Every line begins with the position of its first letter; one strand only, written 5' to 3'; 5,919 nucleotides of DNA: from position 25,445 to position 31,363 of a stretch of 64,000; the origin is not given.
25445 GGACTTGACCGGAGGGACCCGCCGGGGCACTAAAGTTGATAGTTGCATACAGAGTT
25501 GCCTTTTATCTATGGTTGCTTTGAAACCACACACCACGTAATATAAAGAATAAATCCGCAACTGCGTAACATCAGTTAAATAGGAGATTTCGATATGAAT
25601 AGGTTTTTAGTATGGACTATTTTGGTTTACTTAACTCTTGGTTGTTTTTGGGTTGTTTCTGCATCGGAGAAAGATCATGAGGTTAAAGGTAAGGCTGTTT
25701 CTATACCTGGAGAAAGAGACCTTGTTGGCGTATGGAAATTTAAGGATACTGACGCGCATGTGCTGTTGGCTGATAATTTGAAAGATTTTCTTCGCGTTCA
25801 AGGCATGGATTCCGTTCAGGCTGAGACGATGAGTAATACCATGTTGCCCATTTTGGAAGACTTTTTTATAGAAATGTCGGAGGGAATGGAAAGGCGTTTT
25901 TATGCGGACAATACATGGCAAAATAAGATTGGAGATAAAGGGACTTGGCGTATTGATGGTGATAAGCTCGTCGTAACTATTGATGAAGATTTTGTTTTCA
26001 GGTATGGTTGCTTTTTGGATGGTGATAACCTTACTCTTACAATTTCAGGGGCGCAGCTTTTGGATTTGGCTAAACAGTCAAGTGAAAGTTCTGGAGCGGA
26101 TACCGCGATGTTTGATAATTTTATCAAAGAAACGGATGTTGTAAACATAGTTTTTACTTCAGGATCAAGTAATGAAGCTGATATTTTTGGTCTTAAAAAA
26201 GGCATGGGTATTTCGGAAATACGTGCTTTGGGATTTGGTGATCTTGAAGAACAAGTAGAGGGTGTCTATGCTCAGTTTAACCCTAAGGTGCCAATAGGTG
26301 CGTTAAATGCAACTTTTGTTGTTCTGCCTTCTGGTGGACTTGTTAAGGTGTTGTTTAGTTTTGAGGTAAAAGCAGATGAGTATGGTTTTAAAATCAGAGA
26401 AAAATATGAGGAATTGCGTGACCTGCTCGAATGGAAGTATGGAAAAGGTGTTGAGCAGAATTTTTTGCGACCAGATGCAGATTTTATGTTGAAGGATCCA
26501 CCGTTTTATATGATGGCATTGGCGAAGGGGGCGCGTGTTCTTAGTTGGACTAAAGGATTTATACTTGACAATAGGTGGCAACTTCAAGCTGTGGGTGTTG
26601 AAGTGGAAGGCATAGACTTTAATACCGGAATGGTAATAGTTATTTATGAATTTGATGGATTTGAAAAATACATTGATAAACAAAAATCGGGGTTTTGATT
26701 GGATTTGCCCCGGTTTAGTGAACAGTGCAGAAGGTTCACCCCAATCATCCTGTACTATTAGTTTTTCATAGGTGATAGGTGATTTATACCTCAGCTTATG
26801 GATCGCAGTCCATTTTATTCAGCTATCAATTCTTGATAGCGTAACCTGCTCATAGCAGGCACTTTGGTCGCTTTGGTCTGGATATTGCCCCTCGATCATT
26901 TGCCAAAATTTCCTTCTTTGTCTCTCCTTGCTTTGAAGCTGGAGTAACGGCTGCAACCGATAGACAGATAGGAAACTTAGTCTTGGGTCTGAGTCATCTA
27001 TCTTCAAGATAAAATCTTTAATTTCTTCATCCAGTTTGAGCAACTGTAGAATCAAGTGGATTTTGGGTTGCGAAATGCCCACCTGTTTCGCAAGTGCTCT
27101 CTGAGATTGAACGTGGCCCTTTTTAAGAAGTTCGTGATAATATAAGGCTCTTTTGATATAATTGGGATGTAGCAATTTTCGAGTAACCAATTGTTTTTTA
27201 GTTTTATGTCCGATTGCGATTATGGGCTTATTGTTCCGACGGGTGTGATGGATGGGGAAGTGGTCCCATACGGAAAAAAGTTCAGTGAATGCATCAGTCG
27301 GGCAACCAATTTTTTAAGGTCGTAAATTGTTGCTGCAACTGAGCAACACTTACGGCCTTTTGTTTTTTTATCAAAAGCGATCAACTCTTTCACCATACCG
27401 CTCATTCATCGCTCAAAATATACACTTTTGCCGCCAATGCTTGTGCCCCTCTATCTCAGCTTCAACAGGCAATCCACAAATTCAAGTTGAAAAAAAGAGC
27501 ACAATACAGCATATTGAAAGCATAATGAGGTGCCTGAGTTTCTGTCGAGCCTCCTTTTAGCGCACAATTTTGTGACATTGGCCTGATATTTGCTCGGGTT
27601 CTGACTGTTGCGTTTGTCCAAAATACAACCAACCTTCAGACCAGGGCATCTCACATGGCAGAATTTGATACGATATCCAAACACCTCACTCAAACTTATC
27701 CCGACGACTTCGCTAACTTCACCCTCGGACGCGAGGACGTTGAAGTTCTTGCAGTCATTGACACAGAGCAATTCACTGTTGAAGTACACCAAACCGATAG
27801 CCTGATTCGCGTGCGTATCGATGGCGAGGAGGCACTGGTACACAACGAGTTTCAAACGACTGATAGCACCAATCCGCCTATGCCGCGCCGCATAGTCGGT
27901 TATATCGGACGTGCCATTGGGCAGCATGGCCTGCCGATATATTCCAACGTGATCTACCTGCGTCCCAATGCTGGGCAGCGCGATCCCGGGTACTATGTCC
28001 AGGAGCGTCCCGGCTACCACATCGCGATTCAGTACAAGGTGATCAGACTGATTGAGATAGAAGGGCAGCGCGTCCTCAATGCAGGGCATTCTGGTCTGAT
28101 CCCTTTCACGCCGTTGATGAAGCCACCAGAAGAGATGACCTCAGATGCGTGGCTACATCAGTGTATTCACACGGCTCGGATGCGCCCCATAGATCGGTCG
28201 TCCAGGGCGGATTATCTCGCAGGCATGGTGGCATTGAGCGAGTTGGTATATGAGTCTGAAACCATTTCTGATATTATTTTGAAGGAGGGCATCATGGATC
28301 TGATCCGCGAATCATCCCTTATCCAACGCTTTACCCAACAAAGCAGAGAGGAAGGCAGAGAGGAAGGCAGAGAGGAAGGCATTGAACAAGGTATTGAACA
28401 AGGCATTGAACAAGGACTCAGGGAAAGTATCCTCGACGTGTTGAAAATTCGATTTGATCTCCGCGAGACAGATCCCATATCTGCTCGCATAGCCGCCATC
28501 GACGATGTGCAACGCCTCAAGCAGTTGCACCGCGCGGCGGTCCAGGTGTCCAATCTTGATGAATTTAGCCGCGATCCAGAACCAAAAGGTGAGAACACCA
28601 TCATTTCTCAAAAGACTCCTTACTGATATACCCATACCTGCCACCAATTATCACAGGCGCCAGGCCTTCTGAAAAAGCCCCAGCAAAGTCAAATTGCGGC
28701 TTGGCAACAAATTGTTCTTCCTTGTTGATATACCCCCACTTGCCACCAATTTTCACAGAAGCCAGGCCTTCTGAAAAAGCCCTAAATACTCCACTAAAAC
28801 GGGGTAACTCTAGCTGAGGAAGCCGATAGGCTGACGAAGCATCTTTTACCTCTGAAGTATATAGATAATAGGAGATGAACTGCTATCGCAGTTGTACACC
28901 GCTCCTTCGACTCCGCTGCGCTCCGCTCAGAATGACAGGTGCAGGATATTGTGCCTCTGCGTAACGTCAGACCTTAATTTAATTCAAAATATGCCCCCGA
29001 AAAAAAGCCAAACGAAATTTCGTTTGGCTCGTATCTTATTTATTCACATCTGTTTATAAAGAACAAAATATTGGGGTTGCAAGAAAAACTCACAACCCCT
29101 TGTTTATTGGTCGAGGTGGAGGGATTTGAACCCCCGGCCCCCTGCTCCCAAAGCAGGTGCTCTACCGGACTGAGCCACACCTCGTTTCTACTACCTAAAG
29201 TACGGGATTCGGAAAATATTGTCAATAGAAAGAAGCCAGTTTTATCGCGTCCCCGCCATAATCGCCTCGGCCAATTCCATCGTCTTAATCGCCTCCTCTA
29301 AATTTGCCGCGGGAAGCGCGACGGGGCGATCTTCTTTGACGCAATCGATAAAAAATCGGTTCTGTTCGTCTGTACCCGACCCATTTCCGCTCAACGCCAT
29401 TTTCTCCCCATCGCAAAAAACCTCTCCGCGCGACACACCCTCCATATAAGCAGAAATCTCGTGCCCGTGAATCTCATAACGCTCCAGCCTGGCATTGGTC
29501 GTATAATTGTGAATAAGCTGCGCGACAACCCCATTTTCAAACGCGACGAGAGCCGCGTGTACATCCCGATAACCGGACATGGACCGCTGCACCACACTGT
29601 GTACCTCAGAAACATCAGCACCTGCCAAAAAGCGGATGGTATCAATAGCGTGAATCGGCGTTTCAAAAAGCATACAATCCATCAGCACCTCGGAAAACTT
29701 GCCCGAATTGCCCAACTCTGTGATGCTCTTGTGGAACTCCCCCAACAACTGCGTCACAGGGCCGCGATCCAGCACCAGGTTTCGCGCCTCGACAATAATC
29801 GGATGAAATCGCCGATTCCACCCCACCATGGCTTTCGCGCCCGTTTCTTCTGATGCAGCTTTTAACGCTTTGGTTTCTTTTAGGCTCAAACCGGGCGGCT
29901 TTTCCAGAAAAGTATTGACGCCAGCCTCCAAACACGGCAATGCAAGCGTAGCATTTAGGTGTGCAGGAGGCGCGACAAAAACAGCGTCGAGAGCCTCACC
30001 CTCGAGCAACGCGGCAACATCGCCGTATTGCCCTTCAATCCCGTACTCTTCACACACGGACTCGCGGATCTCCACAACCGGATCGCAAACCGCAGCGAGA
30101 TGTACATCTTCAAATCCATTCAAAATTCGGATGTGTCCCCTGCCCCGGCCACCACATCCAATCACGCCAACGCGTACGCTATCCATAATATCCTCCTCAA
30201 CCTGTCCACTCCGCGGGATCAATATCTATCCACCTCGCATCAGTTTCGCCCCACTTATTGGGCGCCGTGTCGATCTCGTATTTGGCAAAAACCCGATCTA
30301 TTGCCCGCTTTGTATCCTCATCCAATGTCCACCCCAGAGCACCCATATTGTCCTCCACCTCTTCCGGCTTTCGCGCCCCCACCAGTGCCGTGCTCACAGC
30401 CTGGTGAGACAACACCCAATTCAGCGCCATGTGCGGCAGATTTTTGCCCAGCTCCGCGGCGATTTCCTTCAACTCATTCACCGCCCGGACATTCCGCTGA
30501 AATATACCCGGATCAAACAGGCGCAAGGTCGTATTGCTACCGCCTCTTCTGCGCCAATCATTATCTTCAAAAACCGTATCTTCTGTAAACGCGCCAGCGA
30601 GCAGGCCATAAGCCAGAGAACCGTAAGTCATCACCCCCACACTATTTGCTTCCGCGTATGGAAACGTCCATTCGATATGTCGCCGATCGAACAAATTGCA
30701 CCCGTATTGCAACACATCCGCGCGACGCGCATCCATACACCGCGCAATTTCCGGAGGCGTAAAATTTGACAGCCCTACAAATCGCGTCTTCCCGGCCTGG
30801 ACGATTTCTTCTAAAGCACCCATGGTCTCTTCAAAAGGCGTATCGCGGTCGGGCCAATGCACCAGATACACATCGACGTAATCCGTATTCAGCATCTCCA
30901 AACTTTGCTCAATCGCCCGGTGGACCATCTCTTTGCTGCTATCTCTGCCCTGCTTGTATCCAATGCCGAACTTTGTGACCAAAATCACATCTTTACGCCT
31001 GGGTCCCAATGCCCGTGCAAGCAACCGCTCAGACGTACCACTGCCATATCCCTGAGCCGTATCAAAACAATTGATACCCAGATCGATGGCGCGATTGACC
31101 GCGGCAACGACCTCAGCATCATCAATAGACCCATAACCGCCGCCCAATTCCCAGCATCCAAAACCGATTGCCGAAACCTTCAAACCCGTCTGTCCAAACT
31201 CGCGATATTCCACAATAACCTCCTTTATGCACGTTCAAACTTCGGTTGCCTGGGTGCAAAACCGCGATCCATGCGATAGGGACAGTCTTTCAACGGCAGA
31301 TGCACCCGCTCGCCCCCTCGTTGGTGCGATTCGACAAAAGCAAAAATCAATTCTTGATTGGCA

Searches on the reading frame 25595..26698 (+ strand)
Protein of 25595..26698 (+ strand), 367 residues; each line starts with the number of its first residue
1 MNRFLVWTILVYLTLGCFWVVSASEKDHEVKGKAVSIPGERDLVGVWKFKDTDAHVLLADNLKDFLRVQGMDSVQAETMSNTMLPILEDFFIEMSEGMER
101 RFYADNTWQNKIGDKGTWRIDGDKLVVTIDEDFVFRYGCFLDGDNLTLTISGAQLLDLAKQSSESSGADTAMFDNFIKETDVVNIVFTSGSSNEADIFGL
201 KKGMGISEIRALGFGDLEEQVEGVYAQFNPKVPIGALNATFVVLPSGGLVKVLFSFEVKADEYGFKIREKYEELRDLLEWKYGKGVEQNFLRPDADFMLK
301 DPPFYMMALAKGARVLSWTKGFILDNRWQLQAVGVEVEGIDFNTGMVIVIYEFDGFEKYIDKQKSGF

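Call 8: search_protein_families(library=pfam, proteins=[window:25595-26698:+], max_evalue=0.01)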
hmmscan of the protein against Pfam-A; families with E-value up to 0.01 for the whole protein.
window:25595-26698:+ (367 aa): 1 family
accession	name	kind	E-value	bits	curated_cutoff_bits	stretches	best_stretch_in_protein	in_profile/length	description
PF16270.11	DUF4923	-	0.0036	17.6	22.8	1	39-170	24-154/176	Lipocalin-like domain (DUF4923)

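Call 43: search_protein_families(library=ncbifam, proteins=[window:25595-26698:+], max_evalue=0.01)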
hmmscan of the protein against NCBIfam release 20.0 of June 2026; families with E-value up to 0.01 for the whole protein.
window:25595-26698:+ (367 aa): 0 families

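Call 44: search_protein_families(library=padloc, proteins=[window:25595-26698:+], max_evalue=0.01)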
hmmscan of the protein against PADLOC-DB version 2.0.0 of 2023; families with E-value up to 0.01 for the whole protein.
window:25595-26698:+ (367 aa): 0 families

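Call 99: search_protein_families(library=phrogs, proteins=[window:25595-26698:+], max_evalue=0.001)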
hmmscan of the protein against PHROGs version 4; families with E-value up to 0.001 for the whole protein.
window:25595-26698:+ (367 aa): 0 families

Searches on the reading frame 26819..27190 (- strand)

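Call 8: search_protein_families(library=pfam, proteins=[window:26819-27190:-], max_evalue=0.01)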
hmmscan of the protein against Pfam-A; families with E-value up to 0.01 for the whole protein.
window:26819-27190:- (123 aa): 2 families
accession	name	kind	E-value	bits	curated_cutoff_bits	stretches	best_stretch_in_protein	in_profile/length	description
PF17762.8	HTH_ParB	-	8.4e-08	32.7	22.6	1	10-99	4-84/102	ParB HTH domain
PF13412.12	HTH_24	-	0.0041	17.1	21.9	0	20-50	11-40/48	Winged helix-turn-helix DNA-binding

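Call 43: search_protein_families(library=ncbifam, proteins=[window:26819-27190:-], max_evalue=0.01)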
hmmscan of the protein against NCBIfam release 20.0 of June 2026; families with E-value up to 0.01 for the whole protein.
window:26819-27190:- (123 aa): 2 families
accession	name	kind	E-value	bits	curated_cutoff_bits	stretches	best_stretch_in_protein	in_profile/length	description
TIGR00180.1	parB_part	domain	9.5e-09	35.3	58.45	1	10-66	104-159/186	ParB/RepB/Spo0J family partition protein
TIGR04285.1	nucleoid_noc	exception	2.8e-06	26.9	315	1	10-64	98-151/255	nucleoid occlusion protein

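Call 44: search_protein_families(library=padloc, proteins=[window:26819-27190:-], max_evalue=0.01)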
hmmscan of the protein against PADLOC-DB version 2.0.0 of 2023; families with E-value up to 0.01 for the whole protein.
window:26819-27190:- (123 aa): 0 families

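Call 99: search_protein_families(library=phrogs, proteins=[window:26819-27190:-], max_evalue=0.001)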
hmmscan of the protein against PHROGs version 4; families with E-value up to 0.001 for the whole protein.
window:26819-27190:- (123 aa): 1 family
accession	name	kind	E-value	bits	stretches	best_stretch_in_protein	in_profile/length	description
phrog_14161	-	other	2.6e-05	25.6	1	13-94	60-137/143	recombinase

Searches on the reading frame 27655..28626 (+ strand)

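Call 9: search_protein_families(library=pfam, proteins=[window:27655-28626:+], max_evalue=0.01)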
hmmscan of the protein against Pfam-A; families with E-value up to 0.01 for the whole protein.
window:27655-28626:+ (323 aa): 0 families

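Call 43: search_protein_families(library=ncbifam, proteins=[window:27655-28626:+], max_evalue=0.01)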
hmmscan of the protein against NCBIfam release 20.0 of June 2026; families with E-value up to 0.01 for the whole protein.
window:27655-28626:+ (323 aa): 5 families
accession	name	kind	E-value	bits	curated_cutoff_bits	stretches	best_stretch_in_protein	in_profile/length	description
NF004267.1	PRK05687.1-3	equivalog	8.1e-06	25.2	293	1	228-257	93-122/266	flagellar assembly protein FliH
TIGR01784.1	T_den_put_tspse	subfamily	2.3e-05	24.3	52.1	1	217-269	202-256/273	Rpn family recombination-promoting nuclease/putative transposase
NF004266.1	PRK05687.1-1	equivalog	7.8e-05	22.2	260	1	223-265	54-96/230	flagellar assembly protein FliH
NF004270.2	PRK05687.2-1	equivalog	0.00017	21.3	180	1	229-255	57-83/223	flagellar assembly protein FliH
NF009925.1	PRK13386.1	equivalog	0.00017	20.9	192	1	228-257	48-77/228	flagellar assembly protein FliH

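Call 44: search_protein_families(library=padloc, proteins=[window:27655-28626:+], max_evalue=0.01)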
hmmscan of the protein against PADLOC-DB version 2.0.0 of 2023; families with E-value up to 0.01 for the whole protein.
window:27655-28626:+ (323 aa): 1 family
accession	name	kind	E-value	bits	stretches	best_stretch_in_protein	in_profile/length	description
PDLC01084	C3a178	-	0.0009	17.7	1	219-264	38-81/90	putative invertase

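Call 99: search_protein_families(library=phrogs, proteins=[window:27655-28626:+], max_evalue=0.001)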
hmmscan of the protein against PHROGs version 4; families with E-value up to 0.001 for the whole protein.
window:27655-28626:+ (323 aa): 0 families

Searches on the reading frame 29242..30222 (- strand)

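Call 9: search_protein_families(library=pfam, proteins=[window:29242-30222:-], max_evalue=0.01)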
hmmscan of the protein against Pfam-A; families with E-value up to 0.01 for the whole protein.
window:29242-30222:- (326 aa): 3 families
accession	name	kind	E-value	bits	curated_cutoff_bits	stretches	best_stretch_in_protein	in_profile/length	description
PF01408.29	GFO_IDH_MocA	-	2.7e-21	76.9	24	1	16-134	1-119/120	Oxidoreductase family, NAD-binding Rossmann fold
PF22725.1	GFO_IDH_MocA_C3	-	1.4e-09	38.4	27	1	183-255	44-120/124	GFO/IDH/MocA C-terminal domain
PF02894.22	GFO_IDH_MocA_C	-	0.00015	22.1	22.9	1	187-321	45-206/218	Oxidoreductase family, C-terminal alpha/beta domain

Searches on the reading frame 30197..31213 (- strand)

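Call 9: search_protein_families(library=pfam, proteins=[window:30197-31213:-], max_evalue=0.01)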
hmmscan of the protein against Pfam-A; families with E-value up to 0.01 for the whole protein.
window:30197-31213:- (338 aa): 1 family
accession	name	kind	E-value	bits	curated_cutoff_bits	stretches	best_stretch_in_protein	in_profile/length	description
PF00248.27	Aldo_ket_red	-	4.4e-74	249.6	24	1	16-308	2-289/291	Aldo/keto reductase family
